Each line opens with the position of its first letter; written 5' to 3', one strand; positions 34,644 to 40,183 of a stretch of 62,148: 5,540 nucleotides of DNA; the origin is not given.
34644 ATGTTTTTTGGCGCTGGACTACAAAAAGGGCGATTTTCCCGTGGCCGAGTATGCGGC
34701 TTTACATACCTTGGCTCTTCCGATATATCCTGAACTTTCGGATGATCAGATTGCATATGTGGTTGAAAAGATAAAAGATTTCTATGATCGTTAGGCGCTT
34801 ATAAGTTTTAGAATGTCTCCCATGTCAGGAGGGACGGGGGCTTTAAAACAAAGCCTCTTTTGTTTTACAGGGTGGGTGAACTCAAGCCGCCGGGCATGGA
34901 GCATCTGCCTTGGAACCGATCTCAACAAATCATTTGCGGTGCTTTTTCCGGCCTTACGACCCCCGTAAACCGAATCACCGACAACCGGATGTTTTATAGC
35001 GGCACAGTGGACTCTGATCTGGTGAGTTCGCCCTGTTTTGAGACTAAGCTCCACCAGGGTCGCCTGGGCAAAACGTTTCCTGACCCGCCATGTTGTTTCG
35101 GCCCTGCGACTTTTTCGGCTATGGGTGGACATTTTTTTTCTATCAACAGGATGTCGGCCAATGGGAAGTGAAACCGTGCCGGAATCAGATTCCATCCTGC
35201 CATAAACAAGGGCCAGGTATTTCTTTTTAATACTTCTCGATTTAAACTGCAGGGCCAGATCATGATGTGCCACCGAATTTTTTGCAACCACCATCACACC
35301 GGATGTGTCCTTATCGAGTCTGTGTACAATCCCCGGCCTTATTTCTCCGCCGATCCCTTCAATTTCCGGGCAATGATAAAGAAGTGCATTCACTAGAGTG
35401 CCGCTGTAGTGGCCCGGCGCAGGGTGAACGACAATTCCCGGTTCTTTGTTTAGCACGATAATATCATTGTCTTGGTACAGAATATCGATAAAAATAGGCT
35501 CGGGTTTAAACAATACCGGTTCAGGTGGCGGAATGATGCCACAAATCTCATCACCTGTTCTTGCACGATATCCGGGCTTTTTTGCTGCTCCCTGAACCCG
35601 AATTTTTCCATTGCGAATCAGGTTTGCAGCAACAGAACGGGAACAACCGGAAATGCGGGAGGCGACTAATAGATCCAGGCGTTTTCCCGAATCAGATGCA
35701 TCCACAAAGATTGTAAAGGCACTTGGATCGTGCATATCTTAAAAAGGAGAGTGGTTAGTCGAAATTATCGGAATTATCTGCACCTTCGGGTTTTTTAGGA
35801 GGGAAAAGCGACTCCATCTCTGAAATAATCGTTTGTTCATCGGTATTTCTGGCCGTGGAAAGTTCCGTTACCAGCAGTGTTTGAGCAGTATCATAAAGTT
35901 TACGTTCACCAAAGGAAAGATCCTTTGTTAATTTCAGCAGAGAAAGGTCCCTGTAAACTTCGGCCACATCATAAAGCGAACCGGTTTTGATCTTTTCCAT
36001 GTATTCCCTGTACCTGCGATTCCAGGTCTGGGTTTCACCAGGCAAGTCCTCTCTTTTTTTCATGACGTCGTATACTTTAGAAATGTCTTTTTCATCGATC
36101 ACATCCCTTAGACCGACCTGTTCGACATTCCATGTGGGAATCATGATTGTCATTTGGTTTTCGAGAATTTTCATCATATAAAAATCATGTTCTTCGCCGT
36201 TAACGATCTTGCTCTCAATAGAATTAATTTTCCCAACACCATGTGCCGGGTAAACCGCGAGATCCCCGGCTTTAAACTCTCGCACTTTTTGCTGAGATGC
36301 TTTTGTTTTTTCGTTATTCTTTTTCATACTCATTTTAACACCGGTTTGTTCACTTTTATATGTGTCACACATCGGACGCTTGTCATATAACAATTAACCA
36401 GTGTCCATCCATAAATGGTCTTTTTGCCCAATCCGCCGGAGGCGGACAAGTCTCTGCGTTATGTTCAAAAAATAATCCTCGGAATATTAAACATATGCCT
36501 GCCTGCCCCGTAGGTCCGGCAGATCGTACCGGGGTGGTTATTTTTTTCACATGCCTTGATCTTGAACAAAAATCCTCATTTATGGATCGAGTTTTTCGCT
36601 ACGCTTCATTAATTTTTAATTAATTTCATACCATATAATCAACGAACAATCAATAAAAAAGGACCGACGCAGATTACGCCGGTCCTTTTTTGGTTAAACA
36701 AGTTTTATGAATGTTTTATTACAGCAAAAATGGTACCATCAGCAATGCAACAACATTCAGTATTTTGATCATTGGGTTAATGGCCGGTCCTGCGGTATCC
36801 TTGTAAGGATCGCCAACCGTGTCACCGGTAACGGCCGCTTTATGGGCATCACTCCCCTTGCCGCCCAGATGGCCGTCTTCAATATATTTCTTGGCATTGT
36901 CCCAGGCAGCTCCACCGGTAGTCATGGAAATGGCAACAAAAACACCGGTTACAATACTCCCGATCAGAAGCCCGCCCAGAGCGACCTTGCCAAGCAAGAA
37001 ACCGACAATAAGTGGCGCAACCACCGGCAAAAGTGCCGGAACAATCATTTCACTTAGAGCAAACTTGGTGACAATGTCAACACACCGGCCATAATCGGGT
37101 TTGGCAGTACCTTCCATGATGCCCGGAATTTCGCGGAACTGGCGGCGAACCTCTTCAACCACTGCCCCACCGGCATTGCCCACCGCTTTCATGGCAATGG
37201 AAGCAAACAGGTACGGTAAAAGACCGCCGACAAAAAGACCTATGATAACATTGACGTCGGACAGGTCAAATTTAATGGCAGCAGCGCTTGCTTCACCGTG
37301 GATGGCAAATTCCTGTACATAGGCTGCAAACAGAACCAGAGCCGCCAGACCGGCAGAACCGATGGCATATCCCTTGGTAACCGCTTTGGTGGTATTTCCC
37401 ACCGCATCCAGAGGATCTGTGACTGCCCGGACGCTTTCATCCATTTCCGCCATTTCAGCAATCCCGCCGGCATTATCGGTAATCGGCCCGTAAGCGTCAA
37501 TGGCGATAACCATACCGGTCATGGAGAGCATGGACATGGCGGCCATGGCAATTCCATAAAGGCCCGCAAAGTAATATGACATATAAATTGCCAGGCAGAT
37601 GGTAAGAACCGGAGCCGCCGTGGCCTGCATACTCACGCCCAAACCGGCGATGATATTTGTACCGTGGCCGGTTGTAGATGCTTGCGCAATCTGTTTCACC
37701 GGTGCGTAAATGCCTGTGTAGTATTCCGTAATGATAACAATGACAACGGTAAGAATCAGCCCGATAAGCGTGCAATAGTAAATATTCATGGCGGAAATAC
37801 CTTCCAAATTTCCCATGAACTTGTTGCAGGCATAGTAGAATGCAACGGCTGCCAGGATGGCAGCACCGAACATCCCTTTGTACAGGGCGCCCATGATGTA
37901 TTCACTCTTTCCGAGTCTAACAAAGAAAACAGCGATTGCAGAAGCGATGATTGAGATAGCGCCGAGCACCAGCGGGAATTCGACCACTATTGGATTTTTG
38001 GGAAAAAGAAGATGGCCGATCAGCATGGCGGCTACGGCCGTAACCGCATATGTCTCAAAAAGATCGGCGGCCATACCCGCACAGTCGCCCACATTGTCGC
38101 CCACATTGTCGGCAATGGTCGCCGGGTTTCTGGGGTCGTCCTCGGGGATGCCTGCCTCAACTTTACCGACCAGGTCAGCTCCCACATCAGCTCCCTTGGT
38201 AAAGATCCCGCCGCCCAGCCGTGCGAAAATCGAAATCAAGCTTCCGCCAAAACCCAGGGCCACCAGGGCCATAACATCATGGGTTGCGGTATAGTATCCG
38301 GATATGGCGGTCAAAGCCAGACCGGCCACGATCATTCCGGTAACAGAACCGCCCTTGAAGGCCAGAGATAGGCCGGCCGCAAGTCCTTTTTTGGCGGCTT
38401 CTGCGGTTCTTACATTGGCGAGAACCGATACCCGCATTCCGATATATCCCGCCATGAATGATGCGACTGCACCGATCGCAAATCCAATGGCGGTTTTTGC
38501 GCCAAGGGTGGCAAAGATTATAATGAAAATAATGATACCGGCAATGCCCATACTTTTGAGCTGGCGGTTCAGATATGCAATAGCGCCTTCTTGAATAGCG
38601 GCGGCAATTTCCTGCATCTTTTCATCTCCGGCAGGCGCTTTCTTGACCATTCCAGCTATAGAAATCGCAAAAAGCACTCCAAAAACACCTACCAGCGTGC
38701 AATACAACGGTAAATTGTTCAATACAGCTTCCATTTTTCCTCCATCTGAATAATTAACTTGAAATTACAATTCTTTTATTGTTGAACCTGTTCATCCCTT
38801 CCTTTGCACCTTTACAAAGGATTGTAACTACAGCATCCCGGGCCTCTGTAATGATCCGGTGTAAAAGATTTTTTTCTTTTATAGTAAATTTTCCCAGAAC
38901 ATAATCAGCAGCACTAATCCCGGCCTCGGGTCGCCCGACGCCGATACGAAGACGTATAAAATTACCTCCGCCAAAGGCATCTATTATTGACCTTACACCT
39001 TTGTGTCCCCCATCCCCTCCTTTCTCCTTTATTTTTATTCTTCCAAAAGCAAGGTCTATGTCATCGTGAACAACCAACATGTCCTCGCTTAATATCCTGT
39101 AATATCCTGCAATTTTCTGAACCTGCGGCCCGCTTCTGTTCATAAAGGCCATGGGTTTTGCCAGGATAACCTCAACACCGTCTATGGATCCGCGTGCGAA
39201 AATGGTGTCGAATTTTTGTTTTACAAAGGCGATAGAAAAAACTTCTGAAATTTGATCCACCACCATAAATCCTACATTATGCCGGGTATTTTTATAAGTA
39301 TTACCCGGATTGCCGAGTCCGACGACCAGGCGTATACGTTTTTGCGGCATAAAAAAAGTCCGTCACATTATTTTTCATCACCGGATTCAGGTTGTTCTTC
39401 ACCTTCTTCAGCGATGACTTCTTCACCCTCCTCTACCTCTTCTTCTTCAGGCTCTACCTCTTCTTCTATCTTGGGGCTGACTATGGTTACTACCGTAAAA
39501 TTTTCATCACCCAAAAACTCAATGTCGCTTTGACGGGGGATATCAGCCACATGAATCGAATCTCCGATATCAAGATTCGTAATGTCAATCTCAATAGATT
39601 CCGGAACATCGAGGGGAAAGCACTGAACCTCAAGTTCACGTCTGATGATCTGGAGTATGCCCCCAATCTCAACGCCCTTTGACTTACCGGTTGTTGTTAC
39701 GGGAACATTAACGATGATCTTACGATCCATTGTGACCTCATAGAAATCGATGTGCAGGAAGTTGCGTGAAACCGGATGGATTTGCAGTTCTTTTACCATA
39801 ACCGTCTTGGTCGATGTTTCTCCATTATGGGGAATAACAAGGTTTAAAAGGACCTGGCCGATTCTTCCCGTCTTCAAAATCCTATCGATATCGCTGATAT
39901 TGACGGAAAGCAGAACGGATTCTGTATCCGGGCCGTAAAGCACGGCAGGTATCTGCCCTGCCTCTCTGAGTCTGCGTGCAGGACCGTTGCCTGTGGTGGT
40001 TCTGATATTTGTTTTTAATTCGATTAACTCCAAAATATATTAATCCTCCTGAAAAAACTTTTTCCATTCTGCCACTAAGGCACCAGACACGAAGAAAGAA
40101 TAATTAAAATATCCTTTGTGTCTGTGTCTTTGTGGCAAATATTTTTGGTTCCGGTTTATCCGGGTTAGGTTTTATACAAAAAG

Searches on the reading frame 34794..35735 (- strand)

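Call 60: search_protein_families(library=pfam, proteins=[window:34794-35735:-], max_evalue=0.001)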
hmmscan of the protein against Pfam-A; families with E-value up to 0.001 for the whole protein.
window:34794-35735:- (314 aa): 2 families
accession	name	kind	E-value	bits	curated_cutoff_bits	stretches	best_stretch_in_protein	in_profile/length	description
PF00849.27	PseudoU_synth_2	-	8.8e-35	120.6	26.8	1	91-246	1-152/152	RNA pseudouridylate synthase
PF01479.30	S4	-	1.2e-07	31.8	22.8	1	19-64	2-48/48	S4 domain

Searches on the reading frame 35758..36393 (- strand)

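Call 60: search_protein_families(library=pfam, proteins=[window:35758-36393:-], max_evalue=0.001)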
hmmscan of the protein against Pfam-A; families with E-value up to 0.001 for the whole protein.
window:35758-36393:- (212 aa): 2 families
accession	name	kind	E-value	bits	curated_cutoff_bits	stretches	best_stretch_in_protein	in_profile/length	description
PF21095.3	CarD_C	-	2.2e-28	98.5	23.1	1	106-190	1-83/87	CarD, C-terminal domain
PF02559.22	CarD_TRCF_RID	-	9.3e-15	54.9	23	1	40-98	1-56/57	CarD-like/TRCF RID domain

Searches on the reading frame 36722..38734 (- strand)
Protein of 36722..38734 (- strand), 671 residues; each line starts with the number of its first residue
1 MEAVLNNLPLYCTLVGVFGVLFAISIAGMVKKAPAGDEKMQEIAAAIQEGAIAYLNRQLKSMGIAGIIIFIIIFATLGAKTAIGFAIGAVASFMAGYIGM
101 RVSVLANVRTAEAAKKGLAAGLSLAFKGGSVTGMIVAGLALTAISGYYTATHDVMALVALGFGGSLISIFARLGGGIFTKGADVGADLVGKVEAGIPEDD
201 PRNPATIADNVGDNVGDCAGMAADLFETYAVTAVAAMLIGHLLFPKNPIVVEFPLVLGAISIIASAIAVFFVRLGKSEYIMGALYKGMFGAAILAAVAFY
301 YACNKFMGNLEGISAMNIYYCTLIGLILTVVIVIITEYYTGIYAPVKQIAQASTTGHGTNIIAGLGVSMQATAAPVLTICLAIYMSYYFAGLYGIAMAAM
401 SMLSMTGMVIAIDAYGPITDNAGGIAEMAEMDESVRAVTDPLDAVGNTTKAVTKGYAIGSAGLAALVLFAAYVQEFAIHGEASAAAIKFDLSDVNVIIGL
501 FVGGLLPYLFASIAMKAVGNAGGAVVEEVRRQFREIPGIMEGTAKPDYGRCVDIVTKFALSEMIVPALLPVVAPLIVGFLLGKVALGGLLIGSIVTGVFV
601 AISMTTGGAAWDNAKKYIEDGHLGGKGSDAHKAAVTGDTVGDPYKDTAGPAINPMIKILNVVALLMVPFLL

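Call 60: search_protein_families(library=pfam, proteins=[window:36722-38734:-], max_evalue=0.001)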
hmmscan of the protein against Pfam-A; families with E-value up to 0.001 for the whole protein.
window:36722-38734:- (671 aa): 1 family
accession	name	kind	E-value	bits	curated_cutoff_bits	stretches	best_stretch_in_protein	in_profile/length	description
PF03030.21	H_PPase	-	1.7e-263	876.6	29.7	1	17-666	1-645/645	Inorganic H+ pyrophosphatase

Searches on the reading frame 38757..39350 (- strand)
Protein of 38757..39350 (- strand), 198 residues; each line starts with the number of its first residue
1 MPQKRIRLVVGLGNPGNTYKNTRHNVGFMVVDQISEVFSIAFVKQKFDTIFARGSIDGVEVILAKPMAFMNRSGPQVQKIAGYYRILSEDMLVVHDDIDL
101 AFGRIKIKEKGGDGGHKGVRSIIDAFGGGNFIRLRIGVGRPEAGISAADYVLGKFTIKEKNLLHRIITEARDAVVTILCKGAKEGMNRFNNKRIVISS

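Call 60: search_protein_families(library=pfam, proteins=[window:38757-39350:-], max_evalue=0.001)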
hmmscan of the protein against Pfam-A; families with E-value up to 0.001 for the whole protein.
window:38757-39350:- (198 aa): 1 family
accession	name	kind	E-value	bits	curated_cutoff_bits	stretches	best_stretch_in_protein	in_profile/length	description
PF01195.25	Pept_tRNA_hydro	-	1e-64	218.2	27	1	8-190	1-183/183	Peptidyl-tRNA hydrolase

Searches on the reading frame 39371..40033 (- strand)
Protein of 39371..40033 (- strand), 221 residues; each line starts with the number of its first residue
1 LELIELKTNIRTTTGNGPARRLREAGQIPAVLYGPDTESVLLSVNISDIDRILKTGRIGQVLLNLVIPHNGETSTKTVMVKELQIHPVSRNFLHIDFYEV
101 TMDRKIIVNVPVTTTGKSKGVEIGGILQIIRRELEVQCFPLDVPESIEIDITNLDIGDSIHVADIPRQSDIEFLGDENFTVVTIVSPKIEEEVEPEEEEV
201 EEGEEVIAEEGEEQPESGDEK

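Call 60: search_protein_families(library=pfam, proteins=[window:39371-40033:-], max_evalue=0.001)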
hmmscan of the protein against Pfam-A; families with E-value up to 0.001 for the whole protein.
window:39371-40033:- (221 aa): 2 families
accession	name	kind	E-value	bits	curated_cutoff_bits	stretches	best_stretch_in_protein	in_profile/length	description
PF14693.11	Ribosomal_TL5_C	-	2.2e-28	98.9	27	1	105-188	1-84/84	Ribosomal protein TL5, C-terminal domain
PF01386.24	Ribosomal_L25p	-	1.3e-22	80.4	23.6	1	6-97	1-82/82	Ribosomal L25p family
